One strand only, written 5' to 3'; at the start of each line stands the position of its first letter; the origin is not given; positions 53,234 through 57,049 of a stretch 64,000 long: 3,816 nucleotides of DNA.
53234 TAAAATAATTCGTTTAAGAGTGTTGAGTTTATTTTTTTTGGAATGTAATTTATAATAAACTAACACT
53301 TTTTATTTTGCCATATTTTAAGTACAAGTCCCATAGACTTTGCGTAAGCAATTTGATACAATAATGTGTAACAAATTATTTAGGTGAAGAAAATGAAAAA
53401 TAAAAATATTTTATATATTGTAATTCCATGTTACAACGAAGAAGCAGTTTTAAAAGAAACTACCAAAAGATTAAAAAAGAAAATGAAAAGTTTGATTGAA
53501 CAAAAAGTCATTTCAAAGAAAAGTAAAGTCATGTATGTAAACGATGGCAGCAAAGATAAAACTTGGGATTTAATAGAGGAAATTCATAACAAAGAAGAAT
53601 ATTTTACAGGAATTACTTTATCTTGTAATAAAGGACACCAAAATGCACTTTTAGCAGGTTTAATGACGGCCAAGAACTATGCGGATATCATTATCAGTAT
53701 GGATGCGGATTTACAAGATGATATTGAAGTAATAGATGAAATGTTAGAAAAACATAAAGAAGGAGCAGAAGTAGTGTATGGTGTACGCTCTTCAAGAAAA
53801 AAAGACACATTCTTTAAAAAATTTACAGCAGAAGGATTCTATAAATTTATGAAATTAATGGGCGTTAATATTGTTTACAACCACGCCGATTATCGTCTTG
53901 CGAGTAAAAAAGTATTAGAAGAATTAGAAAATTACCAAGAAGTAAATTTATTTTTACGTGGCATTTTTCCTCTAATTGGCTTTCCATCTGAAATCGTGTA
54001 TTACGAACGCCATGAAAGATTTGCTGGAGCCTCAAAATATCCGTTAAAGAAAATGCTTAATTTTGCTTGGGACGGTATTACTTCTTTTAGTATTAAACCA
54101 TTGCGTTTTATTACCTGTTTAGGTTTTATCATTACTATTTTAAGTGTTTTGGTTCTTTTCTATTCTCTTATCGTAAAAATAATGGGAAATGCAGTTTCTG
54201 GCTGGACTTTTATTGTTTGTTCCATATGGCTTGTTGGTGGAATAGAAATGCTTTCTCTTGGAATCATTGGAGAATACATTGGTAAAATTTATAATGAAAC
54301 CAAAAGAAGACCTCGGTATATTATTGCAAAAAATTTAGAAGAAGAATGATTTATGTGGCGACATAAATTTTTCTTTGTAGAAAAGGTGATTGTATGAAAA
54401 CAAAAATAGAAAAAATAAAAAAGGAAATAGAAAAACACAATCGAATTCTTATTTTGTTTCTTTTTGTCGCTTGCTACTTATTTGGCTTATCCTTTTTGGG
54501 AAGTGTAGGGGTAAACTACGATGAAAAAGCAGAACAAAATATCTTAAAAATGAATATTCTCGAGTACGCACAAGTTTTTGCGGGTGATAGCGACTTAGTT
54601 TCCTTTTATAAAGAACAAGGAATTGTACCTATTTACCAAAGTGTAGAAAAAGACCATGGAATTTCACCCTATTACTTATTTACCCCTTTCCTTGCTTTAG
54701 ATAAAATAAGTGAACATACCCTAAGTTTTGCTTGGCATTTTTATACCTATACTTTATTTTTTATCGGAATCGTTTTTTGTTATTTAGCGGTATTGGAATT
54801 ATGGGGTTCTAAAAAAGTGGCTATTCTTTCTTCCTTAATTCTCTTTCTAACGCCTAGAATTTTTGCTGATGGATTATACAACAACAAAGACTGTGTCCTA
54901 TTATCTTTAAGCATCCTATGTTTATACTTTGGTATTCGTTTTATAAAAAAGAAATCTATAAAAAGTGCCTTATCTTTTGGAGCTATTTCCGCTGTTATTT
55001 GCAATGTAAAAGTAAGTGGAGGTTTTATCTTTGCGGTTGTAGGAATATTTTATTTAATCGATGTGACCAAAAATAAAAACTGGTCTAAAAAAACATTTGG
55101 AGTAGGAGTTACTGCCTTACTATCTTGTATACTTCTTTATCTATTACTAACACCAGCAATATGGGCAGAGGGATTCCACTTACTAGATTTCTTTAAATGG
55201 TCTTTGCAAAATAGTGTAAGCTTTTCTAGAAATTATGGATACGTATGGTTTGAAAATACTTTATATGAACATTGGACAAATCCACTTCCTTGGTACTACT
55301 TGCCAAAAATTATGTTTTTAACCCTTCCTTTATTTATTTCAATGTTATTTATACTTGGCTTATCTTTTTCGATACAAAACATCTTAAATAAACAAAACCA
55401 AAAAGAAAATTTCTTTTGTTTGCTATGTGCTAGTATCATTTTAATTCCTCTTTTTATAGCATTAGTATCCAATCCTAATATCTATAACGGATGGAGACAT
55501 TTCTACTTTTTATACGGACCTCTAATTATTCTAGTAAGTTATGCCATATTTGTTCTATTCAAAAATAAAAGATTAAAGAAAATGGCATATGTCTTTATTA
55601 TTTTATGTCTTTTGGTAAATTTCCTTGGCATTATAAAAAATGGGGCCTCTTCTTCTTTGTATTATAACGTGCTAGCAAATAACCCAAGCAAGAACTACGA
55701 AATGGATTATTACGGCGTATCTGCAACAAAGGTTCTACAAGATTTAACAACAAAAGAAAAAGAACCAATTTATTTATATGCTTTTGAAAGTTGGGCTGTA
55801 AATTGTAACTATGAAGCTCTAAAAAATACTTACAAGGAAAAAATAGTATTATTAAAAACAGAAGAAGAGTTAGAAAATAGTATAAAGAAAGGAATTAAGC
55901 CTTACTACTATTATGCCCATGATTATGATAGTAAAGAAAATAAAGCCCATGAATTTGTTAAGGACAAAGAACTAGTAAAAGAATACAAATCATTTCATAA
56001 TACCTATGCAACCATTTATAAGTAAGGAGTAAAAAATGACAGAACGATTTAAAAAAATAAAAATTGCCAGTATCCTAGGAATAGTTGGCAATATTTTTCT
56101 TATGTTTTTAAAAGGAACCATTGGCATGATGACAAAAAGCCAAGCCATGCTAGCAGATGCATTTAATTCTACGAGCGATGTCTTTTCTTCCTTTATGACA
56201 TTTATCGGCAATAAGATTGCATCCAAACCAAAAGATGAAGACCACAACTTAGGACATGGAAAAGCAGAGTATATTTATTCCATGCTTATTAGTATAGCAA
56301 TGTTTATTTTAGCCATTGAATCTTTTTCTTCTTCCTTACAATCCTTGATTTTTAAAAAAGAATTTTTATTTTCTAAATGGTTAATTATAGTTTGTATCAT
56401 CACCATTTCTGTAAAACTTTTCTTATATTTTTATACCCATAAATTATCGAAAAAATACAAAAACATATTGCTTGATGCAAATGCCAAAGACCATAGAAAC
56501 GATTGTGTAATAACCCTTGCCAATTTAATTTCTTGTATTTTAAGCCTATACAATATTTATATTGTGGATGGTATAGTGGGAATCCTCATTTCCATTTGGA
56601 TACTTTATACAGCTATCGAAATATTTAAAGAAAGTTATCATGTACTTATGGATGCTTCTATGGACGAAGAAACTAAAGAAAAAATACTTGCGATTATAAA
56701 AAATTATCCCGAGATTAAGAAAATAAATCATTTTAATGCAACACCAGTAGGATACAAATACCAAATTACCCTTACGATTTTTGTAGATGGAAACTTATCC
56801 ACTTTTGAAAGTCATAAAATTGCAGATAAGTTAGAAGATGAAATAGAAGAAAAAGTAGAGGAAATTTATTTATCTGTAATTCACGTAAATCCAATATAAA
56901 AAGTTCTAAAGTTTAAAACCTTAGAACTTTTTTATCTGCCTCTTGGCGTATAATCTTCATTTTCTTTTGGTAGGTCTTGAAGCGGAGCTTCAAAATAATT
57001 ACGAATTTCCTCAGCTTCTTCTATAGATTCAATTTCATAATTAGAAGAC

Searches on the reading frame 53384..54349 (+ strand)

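Call 75: search_protein_families(library=pfam, proteins=[window:53384-54349:+], max_evalue=0.00001)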
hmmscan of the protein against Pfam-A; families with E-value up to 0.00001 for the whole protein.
window:53384-54349:+ (321 aa): 1 family
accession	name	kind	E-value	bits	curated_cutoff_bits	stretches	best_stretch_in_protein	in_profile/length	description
PF00535.33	Glycos_transf_2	-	2.9e-25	89.6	23.3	1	12-181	2-167/168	Glycosyl transferase family 2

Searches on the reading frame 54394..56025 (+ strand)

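Call 75: search_protein_families(library=pfam, proteins=[window:54394-56025:+], max_evalue=0.00001)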
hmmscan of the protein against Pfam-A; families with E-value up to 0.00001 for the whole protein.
window:54394-56025:+ (543 aa): 1 family
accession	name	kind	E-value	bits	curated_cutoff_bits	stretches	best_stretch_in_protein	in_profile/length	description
PF13231.12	PMT_2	-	4e-08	34.1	26.1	1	111-245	21-154/160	Dolichyl-phosphate-mannose-protein mannosyltransferase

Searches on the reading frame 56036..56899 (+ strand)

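Call 75: search_protein_families(library=pfam, proteins=[window:56036-56899:+], max_evalue=0.00001)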
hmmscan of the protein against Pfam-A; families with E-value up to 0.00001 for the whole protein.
window:56036-56899:+ (287 aa): 2 families
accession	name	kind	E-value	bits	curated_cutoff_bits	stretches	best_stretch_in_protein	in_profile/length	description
PF01545.26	Cation_efflux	-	8.7e-45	153.4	26.6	1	13-205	2-198/198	Cation efflux family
PF16916.11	ZT_dimer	-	1.6e-13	50.9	26.7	1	210-286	2-77/78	Dimerisation domain of Zinc Transporter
